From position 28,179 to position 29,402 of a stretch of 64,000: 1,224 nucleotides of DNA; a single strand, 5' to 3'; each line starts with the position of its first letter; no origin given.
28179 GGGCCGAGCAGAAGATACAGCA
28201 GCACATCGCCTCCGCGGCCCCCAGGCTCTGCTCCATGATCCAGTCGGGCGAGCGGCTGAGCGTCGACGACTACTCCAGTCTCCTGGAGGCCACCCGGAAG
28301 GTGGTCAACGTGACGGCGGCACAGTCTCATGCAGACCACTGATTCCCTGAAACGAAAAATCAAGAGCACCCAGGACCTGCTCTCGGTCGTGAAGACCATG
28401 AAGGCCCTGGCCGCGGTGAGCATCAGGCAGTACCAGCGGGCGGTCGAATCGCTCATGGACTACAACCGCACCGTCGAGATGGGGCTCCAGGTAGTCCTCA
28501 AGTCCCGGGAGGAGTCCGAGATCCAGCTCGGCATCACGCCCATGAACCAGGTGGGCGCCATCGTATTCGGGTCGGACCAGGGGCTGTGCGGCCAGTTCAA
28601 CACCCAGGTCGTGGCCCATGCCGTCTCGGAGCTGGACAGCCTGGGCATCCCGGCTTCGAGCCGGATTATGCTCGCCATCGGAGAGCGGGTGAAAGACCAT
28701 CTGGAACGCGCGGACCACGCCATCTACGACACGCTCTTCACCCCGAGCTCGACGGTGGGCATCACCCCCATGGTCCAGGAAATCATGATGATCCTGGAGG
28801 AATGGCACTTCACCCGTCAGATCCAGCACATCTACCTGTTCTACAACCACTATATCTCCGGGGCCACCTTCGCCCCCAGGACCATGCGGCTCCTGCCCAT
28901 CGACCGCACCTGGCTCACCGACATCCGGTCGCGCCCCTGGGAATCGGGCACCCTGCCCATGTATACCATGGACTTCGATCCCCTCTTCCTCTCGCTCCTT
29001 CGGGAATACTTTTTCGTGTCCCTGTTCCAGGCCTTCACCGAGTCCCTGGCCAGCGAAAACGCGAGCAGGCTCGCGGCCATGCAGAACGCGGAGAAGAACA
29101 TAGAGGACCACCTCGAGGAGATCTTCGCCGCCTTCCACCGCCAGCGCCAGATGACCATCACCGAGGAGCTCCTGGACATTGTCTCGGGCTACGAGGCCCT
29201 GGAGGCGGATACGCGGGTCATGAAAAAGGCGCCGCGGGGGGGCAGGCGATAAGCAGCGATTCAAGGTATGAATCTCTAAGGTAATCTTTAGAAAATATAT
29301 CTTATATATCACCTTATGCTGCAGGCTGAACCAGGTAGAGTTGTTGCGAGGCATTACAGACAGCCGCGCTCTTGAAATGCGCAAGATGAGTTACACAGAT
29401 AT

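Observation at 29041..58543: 29.3-kb all-minus-strand gene block bracketed by about 212-nt direct repeats of the atpG 3' end (integrase-less island?)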

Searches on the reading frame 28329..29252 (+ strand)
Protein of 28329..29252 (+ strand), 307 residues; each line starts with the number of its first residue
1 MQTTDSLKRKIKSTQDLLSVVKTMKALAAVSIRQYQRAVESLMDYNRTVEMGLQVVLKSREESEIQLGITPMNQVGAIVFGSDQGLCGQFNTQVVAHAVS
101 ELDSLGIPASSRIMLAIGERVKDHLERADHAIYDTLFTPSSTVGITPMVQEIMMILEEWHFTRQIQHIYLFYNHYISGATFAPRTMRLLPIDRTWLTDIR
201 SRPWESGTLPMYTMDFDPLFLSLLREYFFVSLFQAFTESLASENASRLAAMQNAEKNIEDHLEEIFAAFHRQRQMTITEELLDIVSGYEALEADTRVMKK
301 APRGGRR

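Call 9: find_related_loci(query=window:28329-29249:+, collection=genome_contigs, flank=10000)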
Query window:28329-29249:+ (307 aa) in genome_contigs; peptide patterns used: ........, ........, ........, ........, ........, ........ (x = any residue, [..] = any of these).
67 stretches matched a pattern; 22 encode a relative of the query (tblastn E <= 1e-3); 21 distinct loci.
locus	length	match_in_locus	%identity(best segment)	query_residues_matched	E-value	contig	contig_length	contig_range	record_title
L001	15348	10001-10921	96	1-307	0e+0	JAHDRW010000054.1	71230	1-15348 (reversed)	MAG: Deltaproteobacteria bacterium isolate SV3-B1.1 k141_13884, whole genome shotgun sequence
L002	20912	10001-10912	82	1-304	1e-172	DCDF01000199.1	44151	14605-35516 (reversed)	MAG TPA_asm: Syntrophaceae bacterium UBA1062 UBA1062_contig_309, whole genome shotgun sequence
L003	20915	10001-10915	73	1-307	2e-155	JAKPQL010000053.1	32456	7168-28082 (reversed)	MAG: Deltaproteobacteria bacterium isolate JPNA_maxbin.196 k141_355873, whole genome shotgun sequence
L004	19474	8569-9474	72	1-302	6e-153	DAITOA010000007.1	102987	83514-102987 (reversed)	MAG TPA_asm: Thermodesulfobacteriota bacterium isolate CTOTU18766 NODE_133_length_102987_cov_27.664060, whole genome sho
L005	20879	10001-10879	73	1-293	7e-151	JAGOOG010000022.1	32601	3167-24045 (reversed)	MAG: Deltaproteobacteria bacterium isolate Go_SlDig_bin_434 Go_SlDig_3635_length_32601_cov_107.440937, whole genome shot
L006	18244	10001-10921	95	1-307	0e+0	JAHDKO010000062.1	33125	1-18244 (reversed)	MAG: Deltaproteobacteria bacterium isolate LM3-B1m k141_73939, whole genome shotgun sequence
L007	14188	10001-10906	72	1-302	5e-150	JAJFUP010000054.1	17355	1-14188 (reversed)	MAG: Deltaproteobacteria bacterium isolate bin.476 k141_2672556, whole genome shotgun sequence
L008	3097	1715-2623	67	1-303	5e-143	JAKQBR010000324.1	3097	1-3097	MAG: Deltaproteobacteria bacterium isolate USCA_metabat.134_sub k141_217427, whole genome shotgun sequence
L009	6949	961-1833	64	1-291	3e-133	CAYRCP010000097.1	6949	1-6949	MAG TPA_asm: uncultured Bacteriovoracaceae bacterium isolate binchicken_co42_315 genome assembly, contig: NODE_20157_len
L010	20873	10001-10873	65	1-291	7e-132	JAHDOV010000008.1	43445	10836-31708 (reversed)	MAG: Deltaproteobacteria bacterium isolate SL3-B22.2 k141_100956, whole genome shotgun sequence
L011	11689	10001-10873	63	3-294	1e-127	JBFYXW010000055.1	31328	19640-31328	MAG: Syntrophaceae bacterium isolate PPR_0392 PPR_0392.fa_k121_510607, whole genome shotgun sequence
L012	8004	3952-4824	63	3-295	5e-127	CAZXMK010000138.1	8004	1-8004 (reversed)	MAG TPA_asm: uncultured Syntrophaceae bacterium isolate SRP278314_co2_182 genome assembly, contig: NODE_12744_length_800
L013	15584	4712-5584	62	3-295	5e-127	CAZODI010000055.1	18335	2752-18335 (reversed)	MAG TPA_asm: uncultured Syntrophaceae bacterium isolate binchicken_co20_342 genome assembly, contig: NODE_5899_length_18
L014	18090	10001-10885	63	1-293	5e-124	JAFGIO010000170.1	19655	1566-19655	MAG: Deltaproteobacteria bacterium isolate Zod_Metabat.215 k87_4988396, whole genome shotgun sequence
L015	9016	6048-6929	58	3-296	1e-119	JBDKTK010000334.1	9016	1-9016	MAG: Syntrophaceae bacterium isolate 7_bin.119 c_000001384276, whole genome shotgun sequence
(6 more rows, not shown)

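Call 15: find_encoding_contigs(protein=window:28329-29252:+, flank=10000, max_places=10)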
Protein window:28329-29252:+ (307 aa): no gene with exactly this product is on record in the collection.

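Call 41: search_protein_families(library=ncbifam, proteins=[window:28329-29252:+], max_evalue=0.00001)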
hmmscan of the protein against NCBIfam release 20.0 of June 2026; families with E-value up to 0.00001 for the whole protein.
window:28329-29252:+ (307 aa): 13 families
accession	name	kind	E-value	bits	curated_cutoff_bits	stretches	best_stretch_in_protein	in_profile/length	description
TIGR03323.1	alt_F1F0_F1_gam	exception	3.5e-101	338.3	282.35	1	7-291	1-285/285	alternate F1F0 ATPase, F1 subunit gamma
TIGR01146.1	ATPsyn_F1gamma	equivalog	5.5e-45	154.4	194.45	1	1-291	1-286/286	ATP synthase F1 subunit gamma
NF004144.0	PRK05621.1-1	equivalog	1.9e-35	122.7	372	1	1-290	1-286/287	F0F1 ATP synthase subunit gamma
NF010709.0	PRK14111.1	equivalog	1.6e-33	116.4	425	1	1-292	1-289/290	F0F1 ATP synthase subunit gamma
NF009959.0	PRK13426.1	equivalog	1.8e-33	116.4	394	1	5-289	5-289/291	F0F1 ATP synthase subunit gamma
NF004145.0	PRK05621.1-2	equivalog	5.4e-33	114.7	317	1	3-293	3-304/306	F0F1 ATP synthase subunit gamma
NF004146.0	PRK05621.1-4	equivalog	5.7e-32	111.3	342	1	1-291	1-296/296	F0F1 ATP synthase subunit gamma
NF010708.0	PRK14110.1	equivalog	6.7e-32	111.1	445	1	7-292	9-291/291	F0F1 ATP synthase subunit gamma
NF009957.0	PRK13424.1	equivalog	1.2e-30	106.7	436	1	5-292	5-290/291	F0F1 ATP synthase subunit gamma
NF004147.0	PRK05621.2-1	equivalog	3e-29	102.8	382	1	5-292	6-293/293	F0F1 ATP synthase subunit gamma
NF009958.0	PRK13425.1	equivalog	6.8e-23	81.5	501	1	2-292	2-291/292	F0F1 ATP synthase subunit gamma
NF009960.0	PRK13427.1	equivalog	1e-17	64.6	432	1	1-291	1-288/289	F0F1 ATP synthase subunit gamma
NF009956.0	PRK13422.1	equivalog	6.8e-15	55.2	582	1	6-290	6-297/298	F0F1 ATP synthase subunit gamma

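Call 57: find_related_loci(query=window:28329-29249:+, collection=metagenome_contigs, flank=10000)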
Query window:28329-29249:+ (307 aa) in metagenome_contigs; peptide patterns used: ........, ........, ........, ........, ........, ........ (x = any residue, [..] = any of these).
61 stretches matched a pattern; 23 encode a relative of the query (tblastn E <= 1e-3); 23 distinct loci.
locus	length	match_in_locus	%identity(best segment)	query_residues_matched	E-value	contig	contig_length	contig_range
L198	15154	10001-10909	82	1-306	5e-175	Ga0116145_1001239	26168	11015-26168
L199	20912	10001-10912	82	1-304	8e-173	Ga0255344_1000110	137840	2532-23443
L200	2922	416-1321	74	1-302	1e-164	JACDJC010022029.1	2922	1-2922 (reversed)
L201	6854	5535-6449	73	1-307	6e-156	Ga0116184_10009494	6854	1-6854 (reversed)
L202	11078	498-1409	73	1-307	3e-154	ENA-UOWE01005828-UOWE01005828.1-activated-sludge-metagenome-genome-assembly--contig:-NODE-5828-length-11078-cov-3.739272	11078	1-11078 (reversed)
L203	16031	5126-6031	72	1-302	6e-153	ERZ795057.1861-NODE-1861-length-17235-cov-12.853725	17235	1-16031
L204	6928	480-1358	73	1-293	1e-151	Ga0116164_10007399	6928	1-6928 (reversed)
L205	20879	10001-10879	73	1-293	5e-151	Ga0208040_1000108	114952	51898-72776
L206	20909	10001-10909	69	1-305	4e-142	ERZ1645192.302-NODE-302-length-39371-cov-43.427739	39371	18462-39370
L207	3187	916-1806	69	1-297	6e-143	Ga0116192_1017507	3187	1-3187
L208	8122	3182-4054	67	1-291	7e-136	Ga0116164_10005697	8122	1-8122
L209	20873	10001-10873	62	3-295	4e-127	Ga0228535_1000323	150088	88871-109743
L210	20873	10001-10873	62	3-295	1e-124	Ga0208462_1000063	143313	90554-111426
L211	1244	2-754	69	38-293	1e-133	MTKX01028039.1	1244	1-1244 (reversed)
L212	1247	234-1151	59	1-304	4e-132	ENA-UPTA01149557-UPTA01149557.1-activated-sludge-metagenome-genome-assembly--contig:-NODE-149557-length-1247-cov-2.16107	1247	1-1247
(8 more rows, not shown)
